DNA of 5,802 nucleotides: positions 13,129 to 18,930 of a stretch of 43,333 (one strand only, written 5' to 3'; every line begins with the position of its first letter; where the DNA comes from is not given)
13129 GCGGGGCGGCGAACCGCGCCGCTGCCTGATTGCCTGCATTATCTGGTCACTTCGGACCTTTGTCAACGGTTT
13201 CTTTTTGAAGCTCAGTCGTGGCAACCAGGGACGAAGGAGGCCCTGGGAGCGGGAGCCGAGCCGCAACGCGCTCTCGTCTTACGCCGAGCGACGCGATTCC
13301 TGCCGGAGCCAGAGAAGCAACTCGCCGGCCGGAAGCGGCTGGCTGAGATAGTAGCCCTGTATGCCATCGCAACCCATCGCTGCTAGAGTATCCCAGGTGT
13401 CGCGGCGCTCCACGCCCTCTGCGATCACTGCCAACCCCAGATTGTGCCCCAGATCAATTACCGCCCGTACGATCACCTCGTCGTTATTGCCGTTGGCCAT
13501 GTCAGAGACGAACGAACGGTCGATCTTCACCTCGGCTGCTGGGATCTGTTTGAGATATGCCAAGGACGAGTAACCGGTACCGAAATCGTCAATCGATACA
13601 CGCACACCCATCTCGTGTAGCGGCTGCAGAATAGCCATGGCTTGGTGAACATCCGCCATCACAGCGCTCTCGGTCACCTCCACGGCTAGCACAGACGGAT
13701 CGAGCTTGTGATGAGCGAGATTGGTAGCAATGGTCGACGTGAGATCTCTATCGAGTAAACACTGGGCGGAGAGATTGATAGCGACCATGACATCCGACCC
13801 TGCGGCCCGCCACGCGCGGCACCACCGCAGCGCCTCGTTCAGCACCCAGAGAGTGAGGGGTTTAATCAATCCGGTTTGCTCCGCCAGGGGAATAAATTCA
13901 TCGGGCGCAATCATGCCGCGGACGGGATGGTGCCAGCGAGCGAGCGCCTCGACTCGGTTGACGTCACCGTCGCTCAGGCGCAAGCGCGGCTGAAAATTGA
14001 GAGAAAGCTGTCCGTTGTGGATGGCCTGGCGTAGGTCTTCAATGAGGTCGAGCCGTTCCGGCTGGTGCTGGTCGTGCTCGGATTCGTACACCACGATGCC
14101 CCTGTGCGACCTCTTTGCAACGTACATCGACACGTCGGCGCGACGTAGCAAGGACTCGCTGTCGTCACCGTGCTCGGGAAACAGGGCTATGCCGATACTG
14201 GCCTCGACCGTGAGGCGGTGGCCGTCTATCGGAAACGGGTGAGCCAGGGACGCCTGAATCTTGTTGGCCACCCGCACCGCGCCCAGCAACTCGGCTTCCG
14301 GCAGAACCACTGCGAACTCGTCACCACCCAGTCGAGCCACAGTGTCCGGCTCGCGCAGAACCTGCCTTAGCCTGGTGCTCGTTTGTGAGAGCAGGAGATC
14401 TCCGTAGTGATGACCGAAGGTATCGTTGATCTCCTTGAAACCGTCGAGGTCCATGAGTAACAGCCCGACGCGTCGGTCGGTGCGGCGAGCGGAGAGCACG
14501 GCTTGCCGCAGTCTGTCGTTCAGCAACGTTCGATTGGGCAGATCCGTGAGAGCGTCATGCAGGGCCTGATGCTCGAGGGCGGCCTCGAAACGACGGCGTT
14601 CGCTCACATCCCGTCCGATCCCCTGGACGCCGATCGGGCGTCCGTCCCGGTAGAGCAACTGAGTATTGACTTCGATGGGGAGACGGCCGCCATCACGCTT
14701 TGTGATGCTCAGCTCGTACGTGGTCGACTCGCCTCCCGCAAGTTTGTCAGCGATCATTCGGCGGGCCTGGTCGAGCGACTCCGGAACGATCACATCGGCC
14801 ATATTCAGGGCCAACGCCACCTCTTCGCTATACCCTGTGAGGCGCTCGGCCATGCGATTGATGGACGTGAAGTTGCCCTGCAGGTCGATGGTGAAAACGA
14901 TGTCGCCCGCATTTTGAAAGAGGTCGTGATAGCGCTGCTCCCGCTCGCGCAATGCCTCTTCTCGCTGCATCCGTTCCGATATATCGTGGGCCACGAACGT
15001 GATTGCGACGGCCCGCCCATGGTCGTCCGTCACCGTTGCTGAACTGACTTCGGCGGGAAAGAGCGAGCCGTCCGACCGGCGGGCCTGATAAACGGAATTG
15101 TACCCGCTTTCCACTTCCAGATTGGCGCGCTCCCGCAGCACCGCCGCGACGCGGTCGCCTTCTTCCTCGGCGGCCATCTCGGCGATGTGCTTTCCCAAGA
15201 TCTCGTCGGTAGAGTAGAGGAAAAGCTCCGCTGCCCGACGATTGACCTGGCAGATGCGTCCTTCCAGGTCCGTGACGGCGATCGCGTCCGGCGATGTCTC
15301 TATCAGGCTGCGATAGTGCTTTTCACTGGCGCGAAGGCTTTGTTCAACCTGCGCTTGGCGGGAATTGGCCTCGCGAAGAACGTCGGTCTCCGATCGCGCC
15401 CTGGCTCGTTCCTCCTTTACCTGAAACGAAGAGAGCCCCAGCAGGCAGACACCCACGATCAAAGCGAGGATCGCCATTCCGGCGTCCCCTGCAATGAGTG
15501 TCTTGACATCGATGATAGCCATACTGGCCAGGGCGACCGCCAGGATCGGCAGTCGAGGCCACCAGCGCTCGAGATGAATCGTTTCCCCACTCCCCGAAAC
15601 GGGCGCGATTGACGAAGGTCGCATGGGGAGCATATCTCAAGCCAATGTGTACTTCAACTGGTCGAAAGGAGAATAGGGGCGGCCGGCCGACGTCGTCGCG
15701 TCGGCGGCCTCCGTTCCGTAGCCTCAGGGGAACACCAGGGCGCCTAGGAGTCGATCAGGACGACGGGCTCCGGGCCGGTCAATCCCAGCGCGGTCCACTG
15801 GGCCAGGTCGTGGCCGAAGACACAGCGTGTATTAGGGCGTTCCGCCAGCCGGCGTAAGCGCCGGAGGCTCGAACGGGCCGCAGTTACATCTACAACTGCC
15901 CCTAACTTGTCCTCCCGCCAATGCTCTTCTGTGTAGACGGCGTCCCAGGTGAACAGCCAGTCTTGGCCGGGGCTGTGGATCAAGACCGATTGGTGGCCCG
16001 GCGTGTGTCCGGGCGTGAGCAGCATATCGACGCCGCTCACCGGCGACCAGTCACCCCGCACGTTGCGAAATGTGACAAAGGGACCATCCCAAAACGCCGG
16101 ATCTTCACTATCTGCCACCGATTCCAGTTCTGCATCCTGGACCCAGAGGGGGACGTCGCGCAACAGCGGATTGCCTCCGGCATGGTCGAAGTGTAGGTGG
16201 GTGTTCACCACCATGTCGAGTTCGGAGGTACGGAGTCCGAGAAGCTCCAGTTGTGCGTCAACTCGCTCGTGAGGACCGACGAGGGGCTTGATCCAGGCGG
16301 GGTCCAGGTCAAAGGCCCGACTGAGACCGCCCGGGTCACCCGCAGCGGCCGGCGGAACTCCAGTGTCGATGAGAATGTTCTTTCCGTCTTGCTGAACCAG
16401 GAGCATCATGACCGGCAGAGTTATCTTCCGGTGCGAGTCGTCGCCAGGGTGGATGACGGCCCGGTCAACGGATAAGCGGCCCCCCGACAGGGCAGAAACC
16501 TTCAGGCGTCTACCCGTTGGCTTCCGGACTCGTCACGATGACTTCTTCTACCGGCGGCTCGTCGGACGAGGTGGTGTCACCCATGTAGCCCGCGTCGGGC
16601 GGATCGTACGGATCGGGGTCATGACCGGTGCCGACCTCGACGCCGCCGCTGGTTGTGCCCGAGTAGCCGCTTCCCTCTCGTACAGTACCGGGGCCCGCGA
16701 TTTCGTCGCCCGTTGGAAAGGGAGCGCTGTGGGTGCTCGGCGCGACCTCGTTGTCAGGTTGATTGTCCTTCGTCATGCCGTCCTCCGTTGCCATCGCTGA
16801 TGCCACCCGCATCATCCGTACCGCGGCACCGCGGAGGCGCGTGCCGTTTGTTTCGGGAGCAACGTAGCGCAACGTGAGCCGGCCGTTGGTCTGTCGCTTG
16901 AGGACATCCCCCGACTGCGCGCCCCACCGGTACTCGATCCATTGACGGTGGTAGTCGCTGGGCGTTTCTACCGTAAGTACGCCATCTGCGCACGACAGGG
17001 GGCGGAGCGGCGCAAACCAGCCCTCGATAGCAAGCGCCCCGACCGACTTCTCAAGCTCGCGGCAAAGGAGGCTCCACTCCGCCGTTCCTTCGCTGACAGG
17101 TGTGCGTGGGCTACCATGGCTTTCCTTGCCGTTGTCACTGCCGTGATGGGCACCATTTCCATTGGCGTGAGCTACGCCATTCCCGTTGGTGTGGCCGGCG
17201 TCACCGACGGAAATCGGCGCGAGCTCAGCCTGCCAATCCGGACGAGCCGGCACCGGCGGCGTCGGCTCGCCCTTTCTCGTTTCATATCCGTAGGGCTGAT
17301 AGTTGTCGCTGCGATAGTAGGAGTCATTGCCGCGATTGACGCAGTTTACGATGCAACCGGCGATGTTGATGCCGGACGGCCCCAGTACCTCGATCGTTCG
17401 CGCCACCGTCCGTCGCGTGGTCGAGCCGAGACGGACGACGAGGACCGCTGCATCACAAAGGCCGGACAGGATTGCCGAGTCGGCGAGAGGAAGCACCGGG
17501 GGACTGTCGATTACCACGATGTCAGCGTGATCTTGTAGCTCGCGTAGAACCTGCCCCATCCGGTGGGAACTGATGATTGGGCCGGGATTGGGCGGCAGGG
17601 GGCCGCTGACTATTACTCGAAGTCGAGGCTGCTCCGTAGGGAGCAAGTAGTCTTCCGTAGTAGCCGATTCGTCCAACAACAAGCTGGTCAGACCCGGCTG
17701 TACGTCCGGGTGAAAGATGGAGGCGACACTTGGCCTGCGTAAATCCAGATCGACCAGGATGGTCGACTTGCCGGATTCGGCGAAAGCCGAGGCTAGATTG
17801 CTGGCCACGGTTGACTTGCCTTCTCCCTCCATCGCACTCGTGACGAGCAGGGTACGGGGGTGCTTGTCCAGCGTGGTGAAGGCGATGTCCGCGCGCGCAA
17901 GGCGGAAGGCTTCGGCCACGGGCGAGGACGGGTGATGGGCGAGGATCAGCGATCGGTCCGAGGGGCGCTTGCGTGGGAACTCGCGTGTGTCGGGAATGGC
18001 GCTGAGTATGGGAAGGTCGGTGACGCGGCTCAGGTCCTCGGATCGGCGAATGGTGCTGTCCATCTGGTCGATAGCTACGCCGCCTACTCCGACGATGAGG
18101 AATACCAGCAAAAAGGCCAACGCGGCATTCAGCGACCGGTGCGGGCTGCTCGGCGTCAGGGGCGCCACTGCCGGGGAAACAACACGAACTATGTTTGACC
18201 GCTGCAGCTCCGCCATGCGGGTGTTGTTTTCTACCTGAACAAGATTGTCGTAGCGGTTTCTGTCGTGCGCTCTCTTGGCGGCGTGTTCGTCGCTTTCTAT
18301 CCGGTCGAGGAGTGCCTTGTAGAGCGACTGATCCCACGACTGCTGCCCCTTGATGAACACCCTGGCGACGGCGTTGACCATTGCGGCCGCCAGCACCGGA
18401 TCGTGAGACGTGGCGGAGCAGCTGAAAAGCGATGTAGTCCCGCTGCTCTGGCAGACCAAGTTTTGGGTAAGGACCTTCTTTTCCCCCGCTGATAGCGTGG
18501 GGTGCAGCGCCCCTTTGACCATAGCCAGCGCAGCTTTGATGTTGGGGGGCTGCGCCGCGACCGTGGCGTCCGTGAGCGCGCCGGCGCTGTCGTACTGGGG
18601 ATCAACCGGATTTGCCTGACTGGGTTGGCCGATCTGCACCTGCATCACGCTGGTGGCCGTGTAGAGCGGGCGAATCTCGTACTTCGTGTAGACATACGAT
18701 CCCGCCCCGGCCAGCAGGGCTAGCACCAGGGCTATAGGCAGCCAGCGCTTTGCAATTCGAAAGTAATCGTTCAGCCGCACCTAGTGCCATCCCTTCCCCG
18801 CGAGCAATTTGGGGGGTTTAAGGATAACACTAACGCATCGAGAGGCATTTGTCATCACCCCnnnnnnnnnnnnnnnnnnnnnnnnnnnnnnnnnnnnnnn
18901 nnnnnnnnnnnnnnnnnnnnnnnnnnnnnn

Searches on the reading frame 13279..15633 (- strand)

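Call 49: search_protein_families(library=pfam, proteins=[window:13279-15633:-], max_evalue=0.001)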
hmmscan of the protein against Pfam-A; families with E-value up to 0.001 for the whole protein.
window:13279-15633:- (784 aa): 7 families
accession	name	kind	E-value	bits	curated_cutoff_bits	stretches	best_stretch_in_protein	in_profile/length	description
PF00563.25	EAL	-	2.4e-75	253.4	31.3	1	532-766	2-236/236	EAL domain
PF00990.26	GGDEF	-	5.2e-46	156.8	23.8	1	357-511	1-159/161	Diguanylate cyclase, GGDEF domain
PF00989.32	PAS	-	1.5e-34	118.8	22.6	2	234-343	2-113/113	PAS fold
PF13426.13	PAS_9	-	2e-27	95.9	27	2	115-220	1-103/103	PAS domain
PF08448.16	PAS_4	-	2e-25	89.6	23.1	2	112-221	2-108/110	PAS fold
PF13188.13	PAS_8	-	3.6e-18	65.2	21.8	2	106-148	2-45/65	PAS domain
PF08447.18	PAS_3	-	2.2e-15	57.1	25.6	1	257-339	3-88/89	PAS fold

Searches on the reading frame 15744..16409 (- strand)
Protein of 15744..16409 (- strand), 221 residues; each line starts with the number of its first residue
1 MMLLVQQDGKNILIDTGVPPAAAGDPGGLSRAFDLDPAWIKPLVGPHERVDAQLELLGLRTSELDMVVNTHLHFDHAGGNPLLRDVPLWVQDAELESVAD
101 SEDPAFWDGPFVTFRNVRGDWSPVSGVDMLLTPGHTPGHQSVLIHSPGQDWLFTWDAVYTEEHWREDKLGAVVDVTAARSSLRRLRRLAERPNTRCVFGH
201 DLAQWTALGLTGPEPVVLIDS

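Call 7: search_protein_families(library=pfam, proteins=[window:15744-16409:-], max_evalue=0.001)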
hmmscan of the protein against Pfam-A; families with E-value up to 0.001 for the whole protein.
window:15744-16409:- (221 aa): 2 families
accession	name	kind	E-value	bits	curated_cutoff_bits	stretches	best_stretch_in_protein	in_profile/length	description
PF00753.33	Lactamase_B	-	7.9e-23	81.9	22.7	1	3-200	9-196/196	Metallo-beta-lactamase superfamily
PF12706.13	Lactamase_B_2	-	2e-05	24.7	27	1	43-118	11-91/200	Beta-lactamase superfamily domain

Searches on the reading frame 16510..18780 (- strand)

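Call 7: search_protein_families(library=pfam, proteins=[window:16510-18780:-], max_evalue=0.001)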
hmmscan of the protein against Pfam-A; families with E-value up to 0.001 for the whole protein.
window:16510-18780:- (756 aa): 8 families
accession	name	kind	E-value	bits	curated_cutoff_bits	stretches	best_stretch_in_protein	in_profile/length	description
PF10609.15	ParA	-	8.5e-11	42.2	27.1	1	309-480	4-174/246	NUBPL iron-transfer P-loop NTPase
PF13614.12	AAA_31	-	4e-09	37.1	27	1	318-439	11-138/177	AAA domain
PF01656.29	CbiA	-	8.7e-08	32.6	25.4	1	312-484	2-86/125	CobQ/CobB/MinD/ParA nucleotide binding domain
PF11638.13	DnaA_N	-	2.1e-07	31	24.6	1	568-621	3-57/65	DnaA N-terminal domain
PF09140.17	MipZ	-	0.00028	20.7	20.7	0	316-427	8-108/262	ATPase MipZ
PF13807.11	GNVR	-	0.0004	20.7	27.7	0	176-235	19-77/82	G-rich domain on putative tyrosine kinase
PF00142.24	Fer4_NifH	-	0.00055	19.9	25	0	319-377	10-67/271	4Fe-4S iron sulfur cluster binding proteins, NifH/frxC family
PF13500.12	AAA_26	-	0.0006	20.2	27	0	408-483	88-169/198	AAA domain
